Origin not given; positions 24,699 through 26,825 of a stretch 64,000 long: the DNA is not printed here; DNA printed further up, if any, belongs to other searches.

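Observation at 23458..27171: Translationally coupled operon: HAD phosphatase::UbiA phosphoribosyl/prenyl-transferase fusion, a 14-TM GT-C-like membrane protein, and a SAM methyltransferase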

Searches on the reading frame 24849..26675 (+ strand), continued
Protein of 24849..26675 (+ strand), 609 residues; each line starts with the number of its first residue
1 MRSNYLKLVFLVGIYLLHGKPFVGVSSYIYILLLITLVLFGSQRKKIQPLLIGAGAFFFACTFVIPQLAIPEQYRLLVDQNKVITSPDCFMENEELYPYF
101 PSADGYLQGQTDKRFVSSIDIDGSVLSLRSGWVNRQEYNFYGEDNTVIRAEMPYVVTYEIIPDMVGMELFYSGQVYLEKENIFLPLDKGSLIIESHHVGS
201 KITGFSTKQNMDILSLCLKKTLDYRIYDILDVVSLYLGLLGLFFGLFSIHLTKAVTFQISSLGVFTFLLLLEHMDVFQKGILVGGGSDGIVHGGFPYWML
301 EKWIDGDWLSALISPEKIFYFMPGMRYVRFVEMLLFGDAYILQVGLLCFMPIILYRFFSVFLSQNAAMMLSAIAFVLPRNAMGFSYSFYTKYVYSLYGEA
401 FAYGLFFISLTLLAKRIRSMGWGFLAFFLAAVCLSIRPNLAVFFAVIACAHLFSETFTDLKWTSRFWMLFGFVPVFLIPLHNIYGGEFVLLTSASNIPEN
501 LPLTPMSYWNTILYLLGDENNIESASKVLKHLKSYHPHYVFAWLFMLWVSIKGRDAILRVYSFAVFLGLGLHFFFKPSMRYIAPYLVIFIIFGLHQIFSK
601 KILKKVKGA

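Call 51: search_protein_families(library=pfam, proteins=[P0056, P0079, P0080, P0087, P0095, P0099, P0122, P0137, P0146, P0151], max_evalue=0.001)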
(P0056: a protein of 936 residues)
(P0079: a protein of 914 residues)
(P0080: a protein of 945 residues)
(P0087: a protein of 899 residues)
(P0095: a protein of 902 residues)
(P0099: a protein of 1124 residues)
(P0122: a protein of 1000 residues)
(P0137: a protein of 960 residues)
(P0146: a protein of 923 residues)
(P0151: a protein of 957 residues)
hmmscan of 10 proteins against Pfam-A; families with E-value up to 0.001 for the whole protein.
P0056 (936 aa): 7 families
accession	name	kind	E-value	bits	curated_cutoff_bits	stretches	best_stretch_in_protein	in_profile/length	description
PF13489.12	Methyltransf_23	-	6.2e-15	55.7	27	1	758-912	18-163/164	Methyltransferase domain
PF08242.18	Methyltransf_12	-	9.6e-10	39.5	30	1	768-863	2-98/98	Methyltransferase domain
PF13649.12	Methyltransf_25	-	2.2e-07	31.9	27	1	766-860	1-96/97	Methyltransferase domain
PF08241.18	Methyltransf_11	-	1.7e-06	29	21.2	1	768-865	2-95/95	Methyltransferase domain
PF13847.12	Methyltransf_31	-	9.6e-05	22.5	27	1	763-874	4-118/145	Methyltransferase domain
PF07021.18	MetW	-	0.00013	22.1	21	1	755-799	6-49/193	Methionine biosynthesis protein MetW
PF06325.19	PrmA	-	0.00026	21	22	1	760-804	159-202/296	Ribosomal protein L11 methyltransferase (PrmA)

P0079 (914 aa): 2 families
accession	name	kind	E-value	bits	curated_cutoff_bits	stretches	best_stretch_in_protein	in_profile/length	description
PF13472.12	Lipase_GDSL_2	-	1.1e-18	68.8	32.9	1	620-873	1-177/178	GDSL-like Lipase/Acylhydrolase family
PF00657.28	Lipase_GDSL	-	4.2e-07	30.7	23.6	1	618-877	1-206/208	GDSL-like Lipase/Acylhydrolase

P0080 (945 aa): 0 families

P0087 (899 aa): 1 family
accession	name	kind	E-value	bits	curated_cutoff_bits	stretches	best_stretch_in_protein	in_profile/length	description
PF13489.12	Methyltransf_23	-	5.3e-09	36.5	27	1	713-873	9-163/164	Methyltransferase domain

P0095 (902 aa): 0 families

P0099 (1124 aa): 1 family
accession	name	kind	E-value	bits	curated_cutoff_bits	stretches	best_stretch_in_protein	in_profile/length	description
PF01040.23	UbiA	-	1.5e-20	74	34.2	1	869-1082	21-227/250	UbiA prenyltransferase family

P0122 (1000 aa): 1 family
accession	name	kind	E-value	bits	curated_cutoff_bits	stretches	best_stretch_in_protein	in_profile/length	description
PF13472.12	Lipase_GDSL_2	-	1.1e-07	33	32.9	1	716-972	5-176/178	GDSL-like Lipase/Acylhydrolase family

P0137 (960 aa): 0 families

P0146 (923 aa): 0 families

P0151 (957 aa): 0 families

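Call 52: find_encoding_contigs(protein=P0099, flank=8000, max_places=2)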
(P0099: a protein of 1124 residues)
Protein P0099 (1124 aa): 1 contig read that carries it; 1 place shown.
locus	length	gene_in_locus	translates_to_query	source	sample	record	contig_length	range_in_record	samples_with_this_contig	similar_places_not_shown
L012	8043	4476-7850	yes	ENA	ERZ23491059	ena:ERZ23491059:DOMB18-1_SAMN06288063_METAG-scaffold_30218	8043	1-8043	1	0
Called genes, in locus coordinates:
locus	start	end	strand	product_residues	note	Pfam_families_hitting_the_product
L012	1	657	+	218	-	?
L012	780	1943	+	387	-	PF13439:Glyco_transf_4, PF00534:Glycos_transf_1, PF13692:Glyco_trans_1_4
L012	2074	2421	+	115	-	PF05168:HEPN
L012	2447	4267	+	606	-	PF13522:GATase_6, PF13537:GATase_7, PF12481:DUF3700 (weak), PF00733:Asn_synthase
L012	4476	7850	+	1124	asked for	PF01040:UbiA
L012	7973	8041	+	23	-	?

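Call 53: find_encoding_contigs(protein=P0040, flank=8000, max_places=2)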
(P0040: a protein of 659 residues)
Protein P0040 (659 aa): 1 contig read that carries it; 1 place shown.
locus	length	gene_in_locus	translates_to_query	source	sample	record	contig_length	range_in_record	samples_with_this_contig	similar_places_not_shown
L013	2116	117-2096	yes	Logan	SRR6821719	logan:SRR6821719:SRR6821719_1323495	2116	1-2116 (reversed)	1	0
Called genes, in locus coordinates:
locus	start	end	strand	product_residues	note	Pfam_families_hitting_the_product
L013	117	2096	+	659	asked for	-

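Call 58: list_cluster_members(proteins=[P0037, P0038, P0042, P0044, P0047, P0056, P0087, P0080, P0122, P0146])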
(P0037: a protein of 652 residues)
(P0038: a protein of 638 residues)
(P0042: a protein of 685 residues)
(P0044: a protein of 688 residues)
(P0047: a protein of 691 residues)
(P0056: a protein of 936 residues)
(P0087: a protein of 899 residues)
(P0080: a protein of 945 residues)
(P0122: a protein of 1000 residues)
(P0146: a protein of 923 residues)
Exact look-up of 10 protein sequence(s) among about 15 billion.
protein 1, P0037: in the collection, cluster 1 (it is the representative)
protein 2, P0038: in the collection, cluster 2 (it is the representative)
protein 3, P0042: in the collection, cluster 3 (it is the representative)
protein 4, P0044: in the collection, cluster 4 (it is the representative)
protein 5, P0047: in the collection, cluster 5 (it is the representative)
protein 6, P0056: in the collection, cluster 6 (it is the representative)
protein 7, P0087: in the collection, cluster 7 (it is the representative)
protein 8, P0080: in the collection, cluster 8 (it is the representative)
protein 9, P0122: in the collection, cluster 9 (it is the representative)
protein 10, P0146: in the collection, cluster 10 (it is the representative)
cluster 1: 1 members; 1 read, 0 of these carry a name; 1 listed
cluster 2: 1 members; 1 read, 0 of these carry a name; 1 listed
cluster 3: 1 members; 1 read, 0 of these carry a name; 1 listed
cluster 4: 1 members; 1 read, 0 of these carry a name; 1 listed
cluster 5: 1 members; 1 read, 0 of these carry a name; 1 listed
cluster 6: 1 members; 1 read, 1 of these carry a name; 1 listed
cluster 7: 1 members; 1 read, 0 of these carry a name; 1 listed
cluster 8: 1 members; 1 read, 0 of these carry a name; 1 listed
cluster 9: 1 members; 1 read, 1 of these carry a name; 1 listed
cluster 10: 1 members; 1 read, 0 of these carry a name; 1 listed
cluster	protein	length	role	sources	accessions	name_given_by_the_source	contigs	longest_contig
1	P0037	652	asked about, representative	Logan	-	-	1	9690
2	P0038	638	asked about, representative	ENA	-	-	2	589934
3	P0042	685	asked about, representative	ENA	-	-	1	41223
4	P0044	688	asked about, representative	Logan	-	-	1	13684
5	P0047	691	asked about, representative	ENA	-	-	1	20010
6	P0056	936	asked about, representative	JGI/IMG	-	SAM-dependent methyltransferase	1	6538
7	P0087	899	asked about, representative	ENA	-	-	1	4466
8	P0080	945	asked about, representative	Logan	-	-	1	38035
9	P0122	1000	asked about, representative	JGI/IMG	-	hypothetical protein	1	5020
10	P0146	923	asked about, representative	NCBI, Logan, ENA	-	-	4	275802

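Call 59: find_encoding_contigs(protein=P0038, flank=10000, max_places=1)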
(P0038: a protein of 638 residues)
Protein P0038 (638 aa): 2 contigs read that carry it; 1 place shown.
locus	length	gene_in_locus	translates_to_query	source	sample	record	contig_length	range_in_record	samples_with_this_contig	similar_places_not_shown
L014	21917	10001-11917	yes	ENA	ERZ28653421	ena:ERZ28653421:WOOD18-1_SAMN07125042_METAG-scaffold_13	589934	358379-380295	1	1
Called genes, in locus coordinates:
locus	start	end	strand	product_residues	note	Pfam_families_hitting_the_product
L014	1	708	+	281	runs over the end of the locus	PF00950:ABC-3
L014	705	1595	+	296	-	PF01297:ZnuA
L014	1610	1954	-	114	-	PF09538:FYDLN_acid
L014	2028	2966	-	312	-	PF01479:S4 (weak), PF00849:PseudoU_synth_2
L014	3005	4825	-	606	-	PF00072:Response_reg, PF12860:PAS_7, PF13188:PAS_8 (faint), PF00990:GGDEF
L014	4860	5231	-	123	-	PF00072:Response_reg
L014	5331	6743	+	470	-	PF00437:T2SSE, PF20720:nSTAND3 (weak)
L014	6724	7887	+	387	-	PF00482:T2SSF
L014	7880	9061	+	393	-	-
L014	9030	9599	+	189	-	-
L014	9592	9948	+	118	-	-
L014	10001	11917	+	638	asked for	-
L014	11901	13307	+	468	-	PF12710:HAD (weak), PF01040:UbiA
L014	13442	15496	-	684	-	PF00270:DEAD (weak), PF04851:ResIII, PF17757:UvrB_inter, PF27431:UvrB_3rd, PF00271:Helicase_C, PF12344:UvrB, PF02151:UVR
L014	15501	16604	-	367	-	PF04348:LppC, PF13458:Peripla_BP_6, PF01094:ANF_receptor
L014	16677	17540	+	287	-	PF00590:TP_methylase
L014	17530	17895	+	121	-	PF02021:UPF0102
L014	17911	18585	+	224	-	PF04972:BON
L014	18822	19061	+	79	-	PF01541:GIY-YIG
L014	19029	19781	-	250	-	PF00117:GATase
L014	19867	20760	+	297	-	PF00583:Acetyltransf_1, PF13673:Acetyltransf_10, PF13508:Acetyltransf_7, PF00583:Acetyltransf_1, PF13673:Acetyltransf_10 (weak), PF13508:Acetyltransf_7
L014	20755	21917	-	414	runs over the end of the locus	PF02353:CMAS, PF13489:Methyltransf_23, PF08241:Methyltransf_11, PF08242:Methyltransf_12, PF13649:Methyltransf_25, PF13847:Methyltransf_31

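Call 60: find_encoding_contigs(protein=P0146, flank=10000, max_places=1)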
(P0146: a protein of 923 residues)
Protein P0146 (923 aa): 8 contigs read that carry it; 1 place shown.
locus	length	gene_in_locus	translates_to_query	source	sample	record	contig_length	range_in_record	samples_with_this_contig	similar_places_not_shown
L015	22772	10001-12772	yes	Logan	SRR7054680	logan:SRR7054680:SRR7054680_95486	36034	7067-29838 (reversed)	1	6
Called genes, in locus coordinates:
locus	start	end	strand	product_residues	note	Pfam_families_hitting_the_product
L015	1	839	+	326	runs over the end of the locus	PF00288:GHMP_kinases_N, PF08544:GHMP_kinases_C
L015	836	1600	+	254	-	PF00106:adh_short, PF08659:KR, PF13561:adh_short_C2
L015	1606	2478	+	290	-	PF01073:3Beta_HSD, PF01370:Epimerase, PF04321:RmlD_sub_bind, PF16363:GDP_Man_Dehyd, PF02719:Polysacc_synt_2, PF07993:NAD_binding_4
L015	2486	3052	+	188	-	PF00908:dTDP_sugar_isom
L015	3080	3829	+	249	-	PF05721:PhyH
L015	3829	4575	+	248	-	PF04989:RMNT_CmcI, PF13578:Methyltransf_24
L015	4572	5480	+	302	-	PF00676:E1_dh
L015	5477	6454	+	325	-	-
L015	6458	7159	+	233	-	-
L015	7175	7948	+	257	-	PF00483:NTP_transferase, PF12804:NTP_transf_3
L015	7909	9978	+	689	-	-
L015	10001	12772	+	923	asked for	-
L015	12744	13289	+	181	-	PF00293:NUDIX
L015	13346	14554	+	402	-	PF03721:UDPG_MGDP_dh_N, PF00984:UDPG_MGDP_dh, PF03720:UDPG_MGDP_dh_C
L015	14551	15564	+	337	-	PF01408:GFO_IDH_MocA, PF22725:GFO_IDH_MocA_C3, PF02894:GFO_IDH_MocA_C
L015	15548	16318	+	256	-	PF00535:Glycos_transf_2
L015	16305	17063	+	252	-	PF05401:NodS, PF13489:Methyltransf_23, PF08241:Methyltransf_11, PF08242:Methyltransf_12, PF13649:Methyltransf_25, PF13847:Methyltransf_31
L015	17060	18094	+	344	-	PF01370:Epimerase, PF02719:Polysacc_synt_2, PF04321:RmlD_sub_bind, PF05368:NmrA, PF01073:3Beta_HSD, PF13460:NAD_binding_10, PF16363:GDP_Man_Dehyd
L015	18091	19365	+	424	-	PF08421:Methyltransf_13, PF13489:Methyltransf_23, PF08484:Methyltransf_14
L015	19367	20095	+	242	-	PF05050:Methyltransf_21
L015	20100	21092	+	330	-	PF03966:Trm112p (weak), PF13489:Methyltransf_23, PF13847:Methyltransf_31, PF08241:Methyltransf_11, PF08242:Methyltransf_12, PF13649:Methyltransf_25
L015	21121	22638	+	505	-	PF01943:Polysacc_synt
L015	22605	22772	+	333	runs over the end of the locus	PF00535:Glycos_transf_2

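Call 61: find_encoding_contigs(protein=P0042, flank=10000, max_places=1)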
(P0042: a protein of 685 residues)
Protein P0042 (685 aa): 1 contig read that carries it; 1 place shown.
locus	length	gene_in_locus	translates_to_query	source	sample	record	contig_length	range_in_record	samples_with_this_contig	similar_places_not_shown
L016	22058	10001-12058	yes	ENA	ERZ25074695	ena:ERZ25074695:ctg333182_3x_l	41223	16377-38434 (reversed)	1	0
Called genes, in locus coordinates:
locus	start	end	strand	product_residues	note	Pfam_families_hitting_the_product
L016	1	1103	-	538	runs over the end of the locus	PF02776:TPP_enzyme_N, PF00205:TPP_enzyme_M, PF02775:TPP_enzyme_C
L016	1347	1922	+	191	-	PF05995:CDO_I (weak)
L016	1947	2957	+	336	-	PF03601:Cons_hypoth698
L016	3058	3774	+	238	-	PF00497:SBP_bac_3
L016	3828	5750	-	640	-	PF00009:GTP_EFTU, PF01926:MMR_HSR1 (faint), PF03193:RsgA_GTPase (faint), PF03144:GTP_EFTU_D2, PF22594:GTP-eEF1A_C, PF01583:APS_kinase, PF13671:AAA_33 (weak)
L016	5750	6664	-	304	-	PF01507:PAPS_reduct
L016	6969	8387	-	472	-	PF04932:Wzy_C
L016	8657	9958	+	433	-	PF04932:Wzy_C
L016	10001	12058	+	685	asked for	-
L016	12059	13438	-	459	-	-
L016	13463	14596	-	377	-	PF00534:Glycos_transf_1, PF13692:Glyco_trans_1_4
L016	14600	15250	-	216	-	PF13489:Methyltransf_23 (faint), PF08241:Methyltransf_11, PF13649:Methyltransf_25 (weak)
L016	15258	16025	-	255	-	PF05711:TylF, PF13578:Methyltransf_24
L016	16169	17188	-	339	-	PF02911:Formyl_trans_C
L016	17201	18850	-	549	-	-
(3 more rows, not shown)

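Call 71: search_solved_structures(query=A2, max_evalue=10)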
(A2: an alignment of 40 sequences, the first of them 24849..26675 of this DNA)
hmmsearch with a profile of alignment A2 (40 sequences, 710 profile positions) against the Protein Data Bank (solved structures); distinct sequences matched with E-value up to 10: 4.
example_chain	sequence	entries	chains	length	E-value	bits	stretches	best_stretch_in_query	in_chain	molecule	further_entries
6xi8_B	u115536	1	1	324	0.25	12.7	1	96-175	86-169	Cyclin CCL1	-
7kue_B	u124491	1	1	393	0.35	12.3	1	96-175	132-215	Cyclin CCL1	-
6z16_F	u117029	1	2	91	1.4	10.3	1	260-327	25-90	Multisubunit Na+/H+ antiporter, F subunit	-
3vuq_A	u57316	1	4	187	1.7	10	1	158-196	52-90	Transcriptional regulator (TetR/AcrR family)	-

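Call 72: search_protein_families(library=ncbifam, alignment_id=A2, max_evalue=0.01)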
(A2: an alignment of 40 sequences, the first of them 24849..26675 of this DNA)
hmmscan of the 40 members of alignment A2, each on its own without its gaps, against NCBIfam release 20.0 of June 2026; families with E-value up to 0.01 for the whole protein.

A. member 1, window:24849-26675:+ (609 aa): 0 families

B. families by the number of members that match (of 40 scanned): 29 families (the first 25 are shown)
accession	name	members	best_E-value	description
NF047440.1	LA3751_2_3_fam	5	0.00021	LA_3751/LA_3752 family putative glycosyltransferase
TIGR02081.1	metW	2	4.5e-06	methionine biosynthesis protein MetW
NF043040.1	corrin_prot_MT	2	5.2e-06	corrinoid protein-associated methyltransferase CpaM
TIGR01983.1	UbiG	2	5.4e-06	bifunctional 2-polyprenyl-6-hydroxyphenol methylase/3-demethylubiquinol 3-O-methyltransferase UbiG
NF045667.1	MTase_DVU1556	2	7.9e-06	DVU_1556 family methyltransferase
NF008686.0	PRK11705.1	2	0.00096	cyclopropane fatty acyl phospholipid synthase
NF006088.0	PRK08238.1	1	1.8e-154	UbiA family prenyltransferase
NF008977.0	PRK12324.1-2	1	3.1e-41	decaprenyl-phosphate phosphoribosyltransferase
NF008978.0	PRK12324.1-4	1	6e-35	decaprenyl-phosphate phosphoribosyltransferase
NF008976.0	PRK12324.1-1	1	8.2e-26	decaprenyl-phosphate phosphoribosyltransferase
NF008288.0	PRK11068.1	1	6.1e-18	phosphatidylglycerophosphatase A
NF009523.0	PRK12884.1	1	9.6e-17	prenyltransferase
TIGR01473.1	cyoE_ctaB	1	1.8e-08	heme o synthase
TIGR04074.1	bacter_Hen1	1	3.1e-08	3' terminal RNA ribose 2'-O-methyltransferase Hen1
TIGR01474.1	ubiA_proteo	1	1e-07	4-hydroxybenzoate octaprenyltransferase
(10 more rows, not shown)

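Call 74: search_protein_families(library=ncbifam, proteins=[P0080, P0095, P0137, P0146, P0151, P0154, P0168, P0169, P0171, P0175], max_evalue=0.01)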
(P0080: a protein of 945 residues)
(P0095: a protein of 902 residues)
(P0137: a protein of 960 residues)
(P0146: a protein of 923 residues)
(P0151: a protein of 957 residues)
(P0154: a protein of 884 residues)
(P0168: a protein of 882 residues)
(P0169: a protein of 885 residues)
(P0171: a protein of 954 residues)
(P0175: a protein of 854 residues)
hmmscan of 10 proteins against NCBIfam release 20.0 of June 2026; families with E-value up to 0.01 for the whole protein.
P0080 (945 aa): 0 families

P0095 (902 aa): 0 families

P0137 (960 aa): 1 family
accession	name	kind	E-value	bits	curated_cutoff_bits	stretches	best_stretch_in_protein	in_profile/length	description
NF047440.1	LA3751_2_3_fam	subfamily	0.00052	19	200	1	455-597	105-242/460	LA_3751/LA_3752 family putative glycosyltransferase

P0146 (923 aa): 0 families

P0151 (957 aa): 0 families

P0154 (884 aa): 1 family
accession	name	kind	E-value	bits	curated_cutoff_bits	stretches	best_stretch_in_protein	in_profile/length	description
NF047440.1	LA3751_2_3_fam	subfamily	0.00021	20.3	200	1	570-726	95-247/460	LA_3751/LA_3752 family putative glycosyltransferase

P0168 (882 aa): 0 families

P0169 (885 aa): 0 families

P0171 (954 aa): 9 families
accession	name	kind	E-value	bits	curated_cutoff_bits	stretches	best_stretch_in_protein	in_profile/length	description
TIGR02081.1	metW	equivalog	4.5e-06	26.3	189.5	1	752-800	4-51/194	methionine biosynthesis protein MetW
TIGR00080.1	pimt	equivalog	1.1e-05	25.4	159.05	1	759-823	75-138/216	protein-L-isoaspartate O-methyltransferase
NF001453.0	PRK00312.1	equivalog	2.9e-05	23.7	188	1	759-824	78-139/217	protein-L-isoaspartate(D-aspartate) O-methyltransferase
NF040660.1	mycolic_MTase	equivalog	4.6e-05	23.1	390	1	760-871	59-165/283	cyclopropane mycolic acid synthase family methyltransferase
NF045667.1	MTase_DVU1556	equivalog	7.8e-05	22.2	155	1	760-802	21-62/213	DVU_1556 family methyltransferase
NF043040.1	corrin_prot_MT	hypoth_equivalog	0.00028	20.4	180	1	755-870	34-149/216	corrinoid protein-associated methyltransferase CpaM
NF008686.0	PRK11705.1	equivalog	0.00096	18.3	400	1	760-871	166-268/383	cyclopropane fatty acyl phospholipid synthase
NF053839.1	CPFASynBruc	equivalog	0.0032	16.5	600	1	758-872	171-280/410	cyclopropane fatty acid synthase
TIGR01983.1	UbiG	equivalog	0.0073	15.6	102.95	0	762-872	50-155/228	bifunctional 2-polyprenyl-6-hydroxyphenol methylase/3-demethylubiquinol 3-O-methyltransferase UbiG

P0175 (854 aa): 0 families

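Call 76: fold_search(model_id=the predicted structure, library=viral)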
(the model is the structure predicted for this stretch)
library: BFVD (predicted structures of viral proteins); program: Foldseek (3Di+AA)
matches with E <= 10: 229; with E <= 0.001: 0
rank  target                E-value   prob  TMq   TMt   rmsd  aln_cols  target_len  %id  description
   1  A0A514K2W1            2.2e-02  1.00  0.36  0.60   6.8       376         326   14  Uncharacterized protein [Nitrosopumilus spindle-shaped virus]
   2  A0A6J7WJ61            6.4e-02  0.23  0.12  0.09  80.8       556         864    6  PA14 domain containing protein [uncultured Caudovirales phage]
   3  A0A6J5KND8            7.3e-02  0.54  0.11  0.11  22.7       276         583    8  PA14 domain containing protein [uncultured Caudovirales phage]
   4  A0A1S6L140            8.0e-02  0.30  0.10  0.18  25.5       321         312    9  (no name in the UniProt tables at hand)
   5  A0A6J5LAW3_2          4.0e-01  0.07  0.07  0.05  51.4       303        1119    8  Uncharacterized protein [uncultured Caudovirales phage]
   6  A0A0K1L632            4.6e-01  0.47  0.08  0.13  14.0       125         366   12  ORF_002R [Scale drop disease virus]
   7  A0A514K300            5.9e-01  0.91  0.33  0.54   9.3       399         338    9  Uncharacterized protein [Nitrosopumilus spindle-shaped virus 1]
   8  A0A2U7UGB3            6.2e-01  0.13  0.08  0.13  12.1       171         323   12  BTB incomplete domain containing protein [Pandoravirus macleodensis]
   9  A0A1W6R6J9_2          6.5e-01  0.07  0.08  0.06  19.5       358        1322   16  (no name in the UniProt tables at hand)
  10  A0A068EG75            7.0e-01  0.02  0.06  0.08  30.4       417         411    7  Uncharacterized protein [Pigeonpox virus]
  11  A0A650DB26            7.7e-01  0.57  0.09  0.11   6.1        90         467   12  (no name in the UniProt tables at hand)
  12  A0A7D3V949            7.7e-01  0.15  0.05  0.07  14.9        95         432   12  Uncharacterized protein [Fadolivirus FV1/VV64]
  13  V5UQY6                8.0e-01  0.57  0.29  0.37  11.5       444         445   13  Uncharacterized protein [Oenococcus phage phiS13]
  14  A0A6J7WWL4            8.7e-01  0.38  0.09  0.10   5.0        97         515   11  Uncharacterized protein [uncultured Caudovirales phage]
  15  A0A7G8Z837            8.7e-01  0.21  0.07  0.18  13.0       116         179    9  Genome polyprotein (Fragment) [Poecivirus sp.]
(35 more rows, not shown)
